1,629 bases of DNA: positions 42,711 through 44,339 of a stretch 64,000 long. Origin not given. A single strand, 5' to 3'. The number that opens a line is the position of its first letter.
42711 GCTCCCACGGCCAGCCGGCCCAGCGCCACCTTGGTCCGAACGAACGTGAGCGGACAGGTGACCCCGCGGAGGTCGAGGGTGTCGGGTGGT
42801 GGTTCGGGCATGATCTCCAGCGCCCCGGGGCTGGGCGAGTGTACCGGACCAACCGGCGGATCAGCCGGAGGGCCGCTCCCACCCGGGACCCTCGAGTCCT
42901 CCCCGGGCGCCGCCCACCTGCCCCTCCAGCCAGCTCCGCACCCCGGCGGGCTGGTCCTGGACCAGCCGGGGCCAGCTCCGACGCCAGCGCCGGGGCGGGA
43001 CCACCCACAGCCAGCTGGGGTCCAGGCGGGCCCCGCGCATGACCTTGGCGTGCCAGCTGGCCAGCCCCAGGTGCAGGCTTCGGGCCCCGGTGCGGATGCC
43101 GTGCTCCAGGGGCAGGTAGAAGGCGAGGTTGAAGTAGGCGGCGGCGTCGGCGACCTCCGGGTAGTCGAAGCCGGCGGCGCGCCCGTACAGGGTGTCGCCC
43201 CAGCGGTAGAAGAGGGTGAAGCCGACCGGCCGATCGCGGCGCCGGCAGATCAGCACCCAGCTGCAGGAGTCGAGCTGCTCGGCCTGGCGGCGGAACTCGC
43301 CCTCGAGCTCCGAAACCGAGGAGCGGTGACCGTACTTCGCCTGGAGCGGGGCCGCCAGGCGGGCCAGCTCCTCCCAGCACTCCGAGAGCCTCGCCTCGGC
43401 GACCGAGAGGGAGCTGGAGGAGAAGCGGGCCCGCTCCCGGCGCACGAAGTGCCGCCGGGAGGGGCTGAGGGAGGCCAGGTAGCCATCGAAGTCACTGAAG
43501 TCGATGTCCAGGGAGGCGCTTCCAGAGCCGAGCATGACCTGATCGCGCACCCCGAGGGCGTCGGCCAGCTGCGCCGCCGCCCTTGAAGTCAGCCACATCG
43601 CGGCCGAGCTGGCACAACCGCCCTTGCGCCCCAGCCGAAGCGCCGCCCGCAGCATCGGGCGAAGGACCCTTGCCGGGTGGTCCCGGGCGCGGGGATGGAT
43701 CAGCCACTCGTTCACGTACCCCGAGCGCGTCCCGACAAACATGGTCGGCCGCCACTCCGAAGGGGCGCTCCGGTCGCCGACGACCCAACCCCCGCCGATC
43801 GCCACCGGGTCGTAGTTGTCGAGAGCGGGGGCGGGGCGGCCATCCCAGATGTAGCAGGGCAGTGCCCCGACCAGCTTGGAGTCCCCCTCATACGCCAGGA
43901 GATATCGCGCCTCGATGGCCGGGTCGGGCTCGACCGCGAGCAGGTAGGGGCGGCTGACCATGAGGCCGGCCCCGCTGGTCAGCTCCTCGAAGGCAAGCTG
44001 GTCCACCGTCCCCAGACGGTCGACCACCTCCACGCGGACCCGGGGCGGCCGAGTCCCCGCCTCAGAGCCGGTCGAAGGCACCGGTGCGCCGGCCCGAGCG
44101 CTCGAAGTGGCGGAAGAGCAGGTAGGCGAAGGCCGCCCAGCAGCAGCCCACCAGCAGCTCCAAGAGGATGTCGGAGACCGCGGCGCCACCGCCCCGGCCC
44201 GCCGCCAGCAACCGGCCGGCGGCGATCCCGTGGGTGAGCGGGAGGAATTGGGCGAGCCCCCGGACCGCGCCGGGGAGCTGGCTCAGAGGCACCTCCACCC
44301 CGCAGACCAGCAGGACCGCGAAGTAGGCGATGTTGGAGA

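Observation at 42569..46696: ABC-2 exporter operon (ATPase + two permeases) continuing into a FemAB-like GNAT and a TusA-like protein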

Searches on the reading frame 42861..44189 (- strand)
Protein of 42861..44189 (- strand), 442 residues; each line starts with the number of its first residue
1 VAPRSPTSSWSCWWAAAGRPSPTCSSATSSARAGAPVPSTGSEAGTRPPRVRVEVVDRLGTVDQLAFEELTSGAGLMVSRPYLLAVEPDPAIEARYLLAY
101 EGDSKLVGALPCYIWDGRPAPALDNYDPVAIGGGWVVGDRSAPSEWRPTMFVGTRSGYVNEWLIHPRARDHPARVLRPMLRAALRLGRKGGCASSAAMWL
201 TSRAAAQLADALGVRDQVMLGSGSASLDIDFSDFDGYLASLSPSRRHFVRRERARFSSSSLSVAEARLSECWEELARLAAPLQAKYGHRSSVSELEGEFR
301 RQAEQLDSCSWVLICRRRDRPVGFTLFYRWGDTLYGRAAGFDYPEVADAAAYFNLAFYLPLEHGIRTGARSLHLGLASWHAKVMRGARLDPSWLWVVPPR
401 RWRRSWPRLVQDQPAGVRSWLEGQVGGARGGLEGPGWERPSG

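Call 3: search_protein_families(library=pfam, proteins=[window:42861-44189:-], max_evalue=0.01)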
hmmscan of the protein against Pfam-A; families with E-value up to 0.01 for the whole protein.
window:42861-44189:- (442 aa): 2 families
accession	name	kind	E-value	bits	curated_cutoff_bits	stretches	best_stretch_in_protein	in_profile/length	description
PF04339.18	FemAB_like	-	1.6e-12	47.7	27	1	173-387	114-323/369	Peptidogalycan biosysnthesis/recognition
PF13480.13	Acetyltransf_6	-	0.00027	21.6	22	1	244-378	2-138/143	Acetyltransferase (GNAT) domain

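Call 4: search_protein_families(library=ncbifam, proteins=[window:42861-44189:-], max_evalue=0.01)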
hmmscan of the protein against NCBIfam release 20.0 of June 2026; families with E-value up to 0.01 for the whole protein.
window:42861-44189:- (442 aa): 0 families

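Call 10: find_homologous_proteins(query=window:42861-44033:-, max_evalue=0.001)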
Query window:42861-44033:- (390 aa): 26 proteins with E <= 0.001 among 8000 candidates.
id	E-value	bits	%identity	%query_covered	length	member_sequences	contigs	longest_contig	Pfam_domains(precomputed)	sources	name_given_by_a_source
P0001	1.4e-249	846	95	100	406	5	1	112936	PF04339.19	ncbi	-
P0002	1.4e-190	652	73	99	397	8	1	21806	PF13480.14,PF04339.19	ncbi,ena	-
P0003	3.4e-189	647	73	99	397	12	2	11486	PF13480.14,PF04339.19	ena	-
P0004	6.8e-188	643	73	99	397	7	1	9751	PF13480.14,PF09924.16,PF04339.19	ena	-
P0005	1.6e-184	632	71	100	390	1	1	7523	PF13480.14,PF04339.19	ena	-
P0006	1.2e-179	616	74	93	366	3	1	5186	PF13480.14,PF09924.16,PF04339.19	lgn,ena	-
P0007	1.7e-179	615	71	99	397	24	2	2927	PF04339.19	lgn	-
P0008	6.1e-178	610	68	99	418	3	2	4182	PF04339.19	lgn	-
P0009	3.1e-172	591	67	98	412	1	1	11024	PF04339.19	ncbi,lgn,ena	-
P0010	7.7e-141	488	61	95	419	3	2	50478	PF13480.14,PF09924.16,PF04339.19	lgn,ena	-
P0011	1.4e-133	464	67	78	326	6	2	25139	PF04339.19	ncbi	ncbi:MAG: peptidogalycan biosysnthesis protein [Candidatus Dormibacteria bacterium]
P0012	4.9e-117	409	56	91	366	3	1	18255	PF13480.14,PF09924.16,PF04339.19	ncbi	-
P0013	1.1e-93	333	45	96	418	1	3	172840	PF04339.19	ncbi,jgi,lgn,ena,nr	ncbi:MAG TPA: GNAT family N-acetyltransferase [Candidatus Dormibacteraeota bacterium]|nr:GNAT family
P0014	9.5e-90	320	45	99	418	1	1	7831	PF09924.16,PF04339.19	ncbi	ncbi:MAG TPA: GNAT family N-acetyltransferase [Candidatus Dormibacteraeota bacterium]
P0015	4.1e-88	314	45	87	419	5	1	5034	PF04339.19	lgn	-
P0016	1.1e-87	313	43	96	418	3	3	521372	PF04339.19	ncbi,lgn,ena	ncbi:MAG: GNAT family N-acetyltransferase [Candidatus Dormiibacterota bacterium]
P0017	1.3e-87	312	45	90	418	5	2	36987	PF13480.14,PF04339.19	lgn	-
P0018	1.6e-86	309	43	99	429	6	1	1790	PF04339.19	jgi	jgi:hypothetical protein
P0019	9.4e-86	306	45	87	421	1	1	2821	PF09924.16,PF04339.19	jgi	jgi:predicted N-acyltransferase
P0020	1.1e-85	306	43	92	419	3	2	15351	PF04339.19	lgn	-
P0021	2.1e-85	305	43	92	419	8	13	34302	PF13480.14,PF09924.16,PF04339.19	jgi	jgi:hypothetical protein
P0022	5.5e-85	304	45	92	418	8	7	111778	PF13480.14,PF09924.16,PF04339.19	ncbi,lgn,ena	-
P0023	2.0e-84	302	42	95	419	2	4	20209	PF04339.19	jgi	jgi:predicted N-acyltransferase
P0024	5.1e-84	301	43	92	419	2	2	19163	PF13480.14,PF09924.16,PF04339.19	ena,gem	-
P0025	2.9e-26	110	33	63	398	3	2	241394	PF13480.14,PF04339.19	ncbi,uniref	ncbi:GNAT family N-acetyltransferase [Kitasatospora sp. NPDC001175]|uniref:GNAT family N-acetyltrans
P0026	3.5e-21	94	32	62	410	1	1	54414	PF04339.19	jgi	jgi:predicted N-acyltransferase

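Call 11: find_encoding_contigs(protein=P0013, flank=8000, max_places=3)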
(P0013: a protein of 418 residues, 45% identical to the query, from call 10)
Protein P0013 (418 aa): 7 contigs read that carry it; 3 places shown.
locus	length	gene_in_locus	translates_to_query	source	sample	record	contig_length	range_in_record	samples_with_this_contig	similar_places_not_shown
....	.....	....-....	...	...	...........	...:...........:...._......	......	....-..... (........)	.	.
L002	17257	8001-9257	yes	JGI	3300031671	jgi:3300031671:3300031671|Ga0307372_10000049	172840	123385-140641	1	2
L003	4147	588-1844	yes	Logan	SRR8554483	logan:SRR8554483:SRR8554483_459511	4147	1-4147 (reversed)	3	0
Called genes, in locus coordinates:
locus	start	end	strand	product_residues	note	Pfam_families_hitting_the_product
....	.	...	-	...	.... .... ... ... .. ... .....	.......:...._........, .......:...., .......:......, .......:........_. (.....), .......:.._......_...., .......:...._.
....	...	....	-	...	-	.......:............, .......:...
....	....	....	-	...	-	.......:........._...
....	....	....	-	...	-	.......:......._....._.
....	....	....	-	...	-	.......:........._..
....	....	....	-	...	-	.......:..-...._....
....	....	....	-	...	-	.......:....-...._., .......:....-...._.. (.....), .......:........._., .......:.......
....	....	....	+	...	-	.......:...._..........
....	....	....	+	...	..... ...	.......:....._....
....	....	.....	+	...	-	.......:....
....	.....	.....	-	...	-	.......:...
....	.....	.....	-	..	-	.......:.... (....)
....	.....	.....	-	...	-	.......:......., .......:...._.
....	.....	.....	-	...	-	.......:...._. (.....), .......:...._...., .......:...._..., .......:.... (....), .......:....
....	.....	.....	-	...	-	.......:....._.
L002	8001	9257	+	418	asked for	PF04339:FemAB_like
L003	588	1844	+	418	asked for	PF04339:FemAB_like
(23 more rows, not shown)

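Call 12: find_encoding_contigs(protein=P0016, flank=8000, max_places=3)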
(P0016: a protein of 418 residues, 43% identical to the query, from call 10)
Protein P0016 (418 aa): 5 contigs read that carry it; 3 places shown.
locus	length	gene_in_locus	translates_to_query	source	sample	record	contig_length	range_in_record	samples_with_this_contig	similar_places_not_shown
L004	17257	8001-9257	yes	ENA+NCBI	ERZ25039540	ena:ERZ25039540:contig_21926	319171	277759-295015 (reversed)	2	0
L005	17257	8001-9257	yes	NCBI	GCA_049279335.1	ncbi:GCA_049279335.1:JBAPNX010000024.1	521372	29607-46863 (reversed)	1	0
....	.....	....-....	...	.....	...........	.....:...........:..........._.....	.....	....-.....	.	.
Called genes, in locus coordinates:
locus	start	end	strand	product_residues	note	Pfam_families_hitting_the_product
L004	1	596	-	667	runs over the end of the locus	PF17764:PriA_3primeBD, PF00270:DEAD, PF04851:ResIII, PF00271:Helicase_C (faint), PF18319:Zn_ribbon_PriA, PF18074:PriA_C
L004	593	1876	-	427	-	PF02441:Flavoprotein, PF04127:DFP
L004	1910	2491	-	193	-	PF00625:Guanylate_kin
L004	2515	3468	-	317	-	PF01479:S4, PF00849:PseudoU_synth_2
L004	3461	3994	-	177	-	PF01252:Peptidase_A8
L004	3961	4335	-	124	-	PF01258:zf-dskA_traR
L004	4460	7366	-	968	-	PF00133:tRNA-synt_1, PF09334:tRNA-synt_1g (faint), PF08264:Anticodon_1, PF19302:DUF5915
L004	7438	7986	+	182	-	PF01575:MaoC_dehydratas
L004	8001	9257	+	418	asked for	PF04339:FemAB_like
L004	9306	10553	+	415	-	PF09594:GT87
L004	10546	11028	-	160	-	-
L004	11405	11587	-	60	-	-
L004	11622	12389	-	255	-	PF00091:Tubulin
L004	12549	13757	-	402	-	PF02491:SHS2_FTSA, PF11104:PilM_2 (weak), PF06723:MreB_Mbl, PF06277:EutA (weak), PF14450:FtsA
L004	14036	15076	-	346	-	PF08478:POTRA_1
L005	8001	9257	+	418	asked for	PF04339:FemAB_like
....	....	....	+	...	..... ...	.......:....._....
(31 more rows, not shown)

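Call 13: find_encoding_contigs(protein=P0025, flank=8000, max_places=2)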
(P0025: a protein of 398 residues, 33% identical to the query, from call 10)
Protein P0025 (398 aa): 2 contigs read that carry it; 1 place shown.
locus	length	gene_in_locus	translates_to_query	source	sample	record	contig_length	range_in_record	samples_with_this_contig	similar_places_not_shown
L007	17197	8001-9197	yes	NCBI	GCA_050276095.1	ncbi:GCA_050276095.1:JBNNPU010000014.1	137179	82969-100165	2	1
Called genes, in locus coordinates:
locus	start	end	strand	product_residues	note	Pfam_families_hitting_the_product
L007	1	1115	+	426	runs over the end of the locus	PF07690:MFS_1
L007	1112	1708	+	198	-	PF12867:DinB_2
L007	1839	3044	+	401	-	PF14697:Fer4_21 (weak), PF12838:Fer4_7 (weak), PF13187:Fer4_9 (weak), PF13484:Fer4_16 (faint), PF04422:FrhB_FdhB_N, PF04432:FrhB_FdhB_C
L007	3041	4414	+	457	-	PF00275:EPSP_synthase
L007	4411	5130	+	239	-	PF00106:adh_short, PF01370:Epimerase (weak), PF13561:adh_short_C2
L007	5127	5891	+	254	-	PF02633:Creatininase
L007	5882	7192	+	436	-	PF00202:Aminotran_3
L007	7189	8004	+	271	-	PF02567:PhzC-PhzF (weak)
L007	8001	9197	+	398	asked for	PF04339:FemAB_like, PF13480:Acetyltransf_6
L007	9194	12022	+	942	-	PF13535:ATP-grasp_4, PF00496:SBP_bac_5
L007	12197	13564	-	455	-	PF01565:FAD_binding_4, PF08031:BBE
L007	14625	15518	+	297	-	-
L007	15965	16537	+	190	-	-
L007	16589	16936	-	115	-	PF02656:DUF202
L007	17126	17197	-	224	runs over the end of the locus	-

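Call 14: find_encoding_contigs(protein=P0001, flank=10000, max_places=2)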
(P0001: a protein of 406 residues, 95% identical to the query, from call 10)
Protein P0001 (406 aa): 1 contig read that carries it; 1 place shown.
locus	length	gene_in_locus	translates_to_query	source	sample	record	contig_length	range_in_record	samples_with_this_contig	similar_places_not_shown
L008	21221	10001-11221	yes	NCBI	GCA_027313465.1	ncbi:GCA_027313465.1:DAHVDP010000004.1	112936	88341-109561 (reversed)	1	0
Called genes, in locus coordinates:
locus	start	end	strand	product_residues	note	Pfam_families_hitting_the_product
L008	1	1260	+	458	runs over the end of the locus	PF01743:PolyA_pol, PF12627:PolyA_pol_RNAbd, PF01966:HD, PF13735:tRNA_NucTran2_2 (faint)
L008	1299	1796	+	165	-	-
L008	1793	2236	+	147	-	PF01281:Ribosomal_L9_N, PF03948:Ribosomal_L9_C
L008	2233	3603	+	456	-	PF00772:DnaB, PF03796:DnaB_C, PF13481:AAA_25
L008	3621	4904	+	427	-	PF00709:Adenylsucc_synt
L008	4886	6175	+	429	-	-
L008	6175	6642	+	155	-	PF14588:YjgF_endoribonc, PF01042:Ribonuc_L-PSP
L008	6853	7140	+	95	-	-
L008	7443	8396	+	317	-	PF00005:ABC_tran, PF13304:AAA_21 (weak), PF13732:DrrA1-3_C (weak)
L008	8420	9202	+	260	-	PF01061:ABC2_membrane, PF12698:ABC2_membrane_3 (weak)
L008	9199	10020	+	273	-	PF01061:ABC2_membrane, PF12698:ABC2_membrane_3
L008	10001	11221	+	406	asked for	PF04339:FemAB_like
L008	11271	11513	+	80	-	PF01206:TusA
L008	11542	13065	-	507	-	PF00672:HAMP, PF00512:HisKA, PF02518:HATPase_c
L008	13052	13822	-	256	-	PF00072:Response_reg, PF00486:Trans_reg_C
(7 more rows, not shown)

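Call 15: find_encoding_contigs(protein=P0002, flank=8000, max_places=2)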
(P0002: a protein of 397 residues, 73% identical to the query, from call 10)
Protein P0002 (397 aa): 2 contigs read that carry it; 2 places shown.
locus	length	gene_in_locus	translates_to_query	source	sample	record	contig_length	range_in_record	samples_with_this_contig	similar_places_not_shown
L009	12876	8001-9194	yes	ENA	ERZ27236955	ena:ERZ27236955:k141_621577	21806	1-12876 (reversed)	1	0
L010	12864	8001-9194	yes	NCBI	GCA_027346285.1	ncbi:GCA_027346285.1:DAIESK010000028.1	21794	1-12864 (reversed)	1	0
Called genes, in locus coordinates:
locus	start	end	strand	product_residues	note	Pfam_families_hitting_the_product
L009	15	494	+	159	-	-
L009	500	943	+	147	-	PF01281:Ribosomal_L9_N, PF03948:Ribosomal_L9_C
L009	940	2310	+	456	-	PF00772:DnaB, PF03796:DnaB_C, PF13481:AAA_25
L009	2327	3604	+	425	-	PF00709:Adenylsucc_synt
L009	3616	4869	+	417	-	-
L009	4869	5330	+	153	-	PF14588:YjgF_endoribonc, PF01042:Ribonuc_L-PSP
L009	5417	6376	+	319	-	PF00005:ABC_tran, PF13304:AAA_21 (weak), PF13732:DrrA1-3_C (weak)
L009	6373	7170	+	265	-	PF01061:ABC2_membrane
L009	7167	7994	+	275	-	PF01061:ABC2_membrane, PF12698:ABC2_membrane_3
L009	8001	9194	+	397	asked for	PF04339:FemAB_like, PF13480:Acetyltransf_6 (weak)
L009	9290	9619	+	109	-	PF01206:TusA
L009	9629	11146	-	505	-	PF00672:HAMP, PF00512:HisKA, PF02518:HATPase_c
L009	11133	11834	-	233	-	PF00072:Response_reg, PF00486:Trans_reg_C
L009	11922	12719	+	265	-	PF00561:Abhydrolase_1, PF12146:Hydrolase_4 (weak), PF12697:Abhydrolase_6, PF00561:Abhydrolase_1 (weak)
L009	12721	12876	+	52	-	?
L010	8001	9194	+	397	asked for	PF04339:FemAB_like, PF13480:Acetyltransf_6 (weak)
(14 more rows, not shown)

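Call 16: find_encoding_contigs(protein=P0010, flank=8000, max_places=2)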
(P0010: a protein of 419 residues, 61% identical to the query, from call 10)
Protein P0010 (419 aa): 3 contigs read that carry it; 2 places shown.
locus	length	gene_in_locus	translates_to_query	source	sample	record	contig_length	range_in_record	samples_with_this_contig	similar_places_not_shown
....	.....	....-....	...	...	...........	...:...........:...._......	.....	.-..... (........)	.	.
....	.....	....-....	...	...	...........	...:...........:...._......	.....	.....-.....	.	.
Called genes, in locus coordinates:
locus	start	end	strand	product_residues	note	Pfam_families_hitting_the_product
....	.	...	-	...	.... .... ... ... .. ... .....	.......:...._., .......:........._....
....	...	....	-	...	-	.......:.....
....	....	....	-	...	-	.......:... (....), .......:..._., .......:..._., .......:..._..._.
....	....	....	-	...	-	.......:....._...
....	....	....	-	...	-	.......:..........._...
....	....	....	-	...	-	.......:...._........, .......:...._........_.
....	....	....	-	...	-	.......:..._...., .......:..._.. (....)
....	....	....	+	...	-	-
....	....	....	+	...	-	-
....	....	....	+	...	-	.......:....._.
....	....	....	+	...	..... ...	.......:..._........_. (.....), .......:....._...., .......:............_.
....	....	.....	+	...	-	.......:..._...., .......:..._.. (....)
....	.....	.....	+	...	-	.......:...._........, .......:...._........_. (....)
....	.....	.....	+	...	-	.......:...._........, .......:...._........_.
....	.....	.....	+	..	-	-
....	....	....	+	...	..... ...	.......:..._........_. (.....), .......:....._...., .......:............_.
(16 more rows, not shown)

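Call 17: find_encoding_contigs(protein=P0012, flank=8000, max_places=2)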
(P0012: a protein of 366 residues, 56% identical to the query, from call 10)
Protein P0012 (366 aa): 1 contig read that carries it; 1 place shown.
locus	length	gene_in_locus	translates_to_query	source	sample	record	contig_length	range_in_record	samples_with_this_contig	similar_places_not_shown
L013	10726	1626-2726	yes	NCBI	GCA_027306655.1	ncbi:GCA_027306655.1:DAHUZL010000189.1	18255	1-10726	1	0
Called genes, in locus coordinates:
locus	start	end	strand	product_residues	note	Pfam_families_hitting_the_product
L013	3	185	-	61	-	?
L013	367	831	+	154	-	PF07690:MFS_1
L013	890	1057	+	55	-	-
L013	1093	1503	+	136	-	PF12680:SnoaL_2 (weak)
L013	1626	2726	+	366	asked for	PF04339:FemAB_like, PF09924:LPG_synthase_C (weak), PF13480:Acetyltransf_6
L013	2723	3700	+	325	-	PF00005:ABC_tran, PF13304:AAA_21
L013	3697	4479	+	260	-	PF01061:ABC2_membrane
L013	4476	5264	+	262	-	PF01061:ABC2_membrane, PF12698:ABC2_membrane_3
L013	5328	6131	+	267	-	PF01113:DapB_N, PF03447:NAD_binding_3, PF05173:DapB_C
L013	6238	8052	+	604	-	PF00496:SBP_bac_5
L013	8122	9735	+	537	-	PF01979:Amidohydro_1 (faint), PF07969:Amidohydro_3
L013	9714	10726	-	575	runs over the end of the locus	PF19568:Spore_III_AA, PF13604:AAA_30 (faint), PF00004:AAA (weak), PF03266:NTPase_1 (faint), PF25516:PTPase, PF01424:R3H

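Call 19: search_solved_structures(query=window:42861-44033:-, max_evalue=10, show_alignments=2)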
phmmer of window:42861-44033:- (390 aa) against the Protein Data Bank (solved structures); distinct sequences matched with E-value up to 10: 1.
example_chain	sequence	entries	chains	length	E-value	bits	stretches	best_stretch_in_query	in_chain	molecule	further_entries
3q98_A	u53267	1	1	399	0.53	12.4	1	149-198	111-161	transcarbamylase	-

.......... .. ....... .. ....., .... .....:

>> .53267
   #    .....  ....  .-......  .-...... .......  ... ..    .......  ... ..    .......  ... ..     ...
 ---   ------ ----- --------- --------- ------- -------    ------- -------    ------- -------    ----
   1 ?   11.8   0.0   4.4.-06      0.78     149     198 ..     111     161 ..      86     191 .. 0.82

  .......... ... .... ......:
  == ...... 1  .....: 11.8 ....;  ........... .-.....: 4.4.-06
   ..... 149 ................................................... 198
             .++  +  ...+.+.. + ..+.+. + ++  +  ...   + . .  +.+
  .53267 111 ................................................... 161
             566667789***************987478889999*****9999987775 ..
